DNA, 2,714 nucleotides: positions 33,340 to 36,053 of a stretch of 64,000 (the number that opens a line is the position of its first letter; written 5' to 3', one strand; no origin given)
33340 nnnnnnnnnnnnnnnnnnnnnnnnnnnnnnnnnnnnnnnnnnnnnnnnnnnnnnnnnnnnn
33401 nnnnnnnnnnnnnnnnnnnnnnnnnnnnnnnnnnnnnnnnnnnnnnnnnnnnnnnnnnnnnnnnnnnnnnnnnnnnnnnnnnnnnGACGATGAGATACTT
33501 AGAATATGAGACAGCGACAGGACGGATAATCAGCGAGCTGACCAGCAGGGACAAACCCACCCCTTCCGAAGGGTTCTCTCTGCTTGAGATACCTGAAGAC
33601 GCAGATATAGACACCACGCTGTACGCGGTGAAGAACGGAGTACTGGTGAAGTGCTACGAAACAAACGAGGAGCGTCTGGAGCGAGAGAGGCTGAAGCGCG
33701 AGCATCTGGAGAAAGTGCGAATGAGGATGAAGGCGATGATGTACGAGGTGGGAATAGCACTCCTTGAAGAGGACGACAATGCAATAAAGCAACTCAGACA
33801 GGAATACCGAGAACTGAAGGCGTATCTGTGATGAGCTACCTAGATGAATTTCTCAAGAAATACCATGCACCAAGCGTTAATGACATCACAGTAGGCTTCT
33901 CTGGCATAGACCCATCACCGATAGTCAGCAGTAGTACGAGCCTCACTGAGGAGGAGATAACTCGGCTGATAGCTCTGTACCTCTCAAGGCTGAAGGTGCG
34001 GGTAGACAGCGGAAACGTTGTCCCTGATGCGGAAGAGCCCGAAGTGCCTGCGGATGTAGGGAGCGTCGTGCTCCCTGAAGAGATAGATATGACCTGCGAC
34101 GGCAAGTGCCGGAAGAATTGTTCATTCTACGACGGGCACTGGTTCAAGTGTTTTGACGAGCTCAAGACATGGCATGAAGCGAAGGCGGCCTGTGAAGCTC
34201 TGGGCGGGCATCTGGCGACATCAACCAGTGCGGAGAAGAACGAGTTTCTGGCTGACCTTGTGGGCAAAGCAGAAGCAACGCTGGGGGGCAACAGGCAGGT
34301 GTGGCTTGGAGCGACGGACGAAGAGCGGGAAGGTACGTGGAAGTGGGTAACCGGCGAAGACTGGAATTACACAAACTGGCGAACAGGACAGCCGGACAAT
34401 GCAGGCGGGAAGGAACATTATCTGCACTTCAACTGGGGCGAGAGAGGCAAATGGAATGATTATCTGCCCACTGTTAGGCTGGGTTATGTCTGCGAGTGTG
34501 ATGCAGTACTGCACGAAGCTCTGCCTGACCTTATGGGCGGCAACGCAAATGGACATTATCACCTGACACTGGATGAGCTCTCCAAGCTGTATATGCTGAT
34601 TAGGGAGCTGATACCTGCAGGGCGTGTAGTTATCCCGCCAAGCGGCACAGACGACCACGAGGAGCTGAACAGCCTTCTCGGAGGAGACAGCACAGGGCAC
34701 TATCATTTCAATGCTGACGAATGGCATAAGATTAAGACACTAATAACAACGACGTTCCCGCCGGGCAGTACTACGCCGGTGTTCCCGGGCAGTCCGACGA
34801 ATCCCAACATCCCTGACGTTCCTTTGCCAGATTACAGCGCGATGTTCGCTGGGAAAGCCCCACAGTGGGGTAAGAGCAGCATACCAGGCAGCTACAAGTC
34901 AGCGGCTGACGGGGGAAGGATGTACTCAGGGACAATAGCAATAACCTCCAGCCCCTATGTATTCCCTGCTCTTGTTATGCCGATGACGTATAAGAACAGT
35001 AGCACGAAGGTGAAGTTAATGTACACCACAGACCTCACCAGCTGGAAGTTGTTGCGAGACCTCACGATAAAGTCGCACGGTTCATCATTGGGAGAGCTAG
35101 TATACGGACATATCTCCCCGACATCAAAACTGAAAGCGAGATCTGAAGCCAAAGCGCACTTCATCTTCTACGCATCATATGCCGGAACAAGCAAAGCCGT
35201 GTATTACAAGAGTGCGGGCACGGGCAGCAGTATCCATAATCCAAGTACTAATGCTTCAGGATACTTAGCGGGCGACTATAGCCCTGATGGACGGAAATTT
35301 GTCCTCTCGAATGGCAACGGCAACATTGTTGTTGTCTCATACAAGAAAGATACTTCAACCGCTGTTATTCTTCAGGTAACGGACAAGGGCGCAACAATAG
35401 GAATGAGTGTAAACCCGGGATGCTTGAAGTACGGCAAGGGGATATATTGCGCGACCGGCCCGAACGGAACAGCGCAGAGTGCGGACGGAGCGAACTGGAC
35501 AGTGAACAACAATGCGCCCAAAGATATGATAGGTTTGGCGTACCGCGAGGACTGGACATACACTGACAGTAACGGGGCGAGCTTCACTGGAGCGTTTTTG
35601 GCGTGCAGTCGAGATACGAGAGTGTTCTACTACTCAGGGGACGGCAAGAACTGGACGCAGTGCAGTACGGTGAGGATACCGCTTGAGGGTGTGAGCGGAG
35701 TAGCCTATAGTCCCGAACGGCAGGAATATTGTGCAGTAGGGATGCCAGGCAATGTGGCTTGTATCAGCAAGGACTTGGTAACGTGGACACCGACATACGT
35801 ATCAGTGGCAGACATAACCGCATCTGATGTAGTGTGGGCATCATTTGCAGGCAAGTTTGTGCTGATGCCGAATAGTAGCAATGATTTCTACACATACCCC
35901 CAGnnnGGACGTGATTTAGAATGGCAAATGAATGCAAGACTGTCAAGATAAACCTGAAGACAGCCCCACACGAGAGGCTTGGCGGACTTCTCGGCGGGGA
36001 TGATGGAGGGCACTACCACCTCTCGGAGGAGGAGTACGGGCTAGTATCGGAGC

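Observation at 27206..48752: A ~21-kb receptor-binding region built from two reiterated N-terminal adaptor motifs (11 + 8 copies)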

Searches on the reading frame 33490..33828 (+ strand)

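Call 7: search_protein_families(library=pfam, max_evalue=0.01, proteins=[window:33490-33828:+])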
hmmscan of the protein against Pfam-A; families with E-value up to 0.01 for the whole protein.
window:33490-33828:+ (113 aa): 0 families

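Call 11: search_protein_families(library=phrogs, max_evalue=0.001, proteins=[window:33490-33828:+])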
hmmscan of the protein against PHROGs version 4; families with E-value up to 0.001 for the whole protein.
window:33490-33828:+ (113 aa): 1 family
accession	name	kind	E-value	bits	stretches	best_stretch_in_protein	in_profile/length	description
phrog_11382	-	unknown function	0.00079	20.8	0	26-90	22-84/117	-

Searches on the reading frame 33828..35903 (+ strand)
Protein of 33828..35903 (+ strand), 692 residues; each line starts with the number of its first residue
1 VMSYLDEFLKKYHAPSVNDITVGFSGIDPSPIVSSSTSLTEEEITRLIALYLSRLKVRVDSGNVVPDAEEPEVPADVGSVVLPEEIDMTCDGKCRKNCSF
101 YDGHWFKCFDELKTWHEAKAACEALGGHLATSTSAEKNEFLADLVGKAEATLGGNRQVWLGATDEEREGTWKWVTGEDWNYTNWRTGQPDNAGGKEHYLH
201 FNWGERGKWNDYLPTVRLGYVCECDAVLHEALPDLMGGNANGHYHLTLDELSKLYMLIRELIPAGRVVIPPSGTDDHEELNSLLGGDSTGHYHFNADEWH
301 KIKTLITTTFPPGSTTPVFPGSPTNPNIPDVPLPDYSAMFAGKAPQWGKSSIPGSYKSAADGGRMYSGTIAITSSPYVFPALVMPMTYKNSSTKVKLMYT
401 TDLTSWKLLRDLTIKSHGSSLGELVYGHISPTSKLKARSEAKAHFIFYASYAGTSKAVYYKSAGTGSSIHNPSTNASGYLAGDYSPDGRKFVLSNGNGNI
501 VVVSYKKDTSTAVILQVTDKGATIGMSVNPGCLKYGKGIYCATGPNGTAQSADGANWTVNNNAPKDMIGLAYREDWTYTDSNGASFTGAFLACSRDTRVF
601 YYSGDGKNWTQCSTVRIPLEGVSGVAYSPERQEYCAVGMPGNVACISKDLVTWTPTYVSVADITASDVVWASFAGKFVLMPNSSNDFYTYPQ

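Call 7: search_protein_families(library=pfam, max_evalue=0.01, proteins=[window:33828-35903:+])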
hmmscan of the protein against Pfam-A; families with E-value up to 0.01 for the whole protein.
window:33828-35903:+ (692 aa): 1 family
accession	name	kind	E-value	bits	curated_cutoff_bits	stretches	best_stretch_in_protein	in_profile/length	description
PF00059.27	Lectin_C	-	3.4e-18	66.8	22.6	1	112-223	2-106/107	Lectin C-type domain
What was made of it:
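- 33831..35906 (+): F1a leader, C-type lectin, two F1b repeats, Pro-rich linker and beta-propeller. Lectin_C 66.8 bits (call 7).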
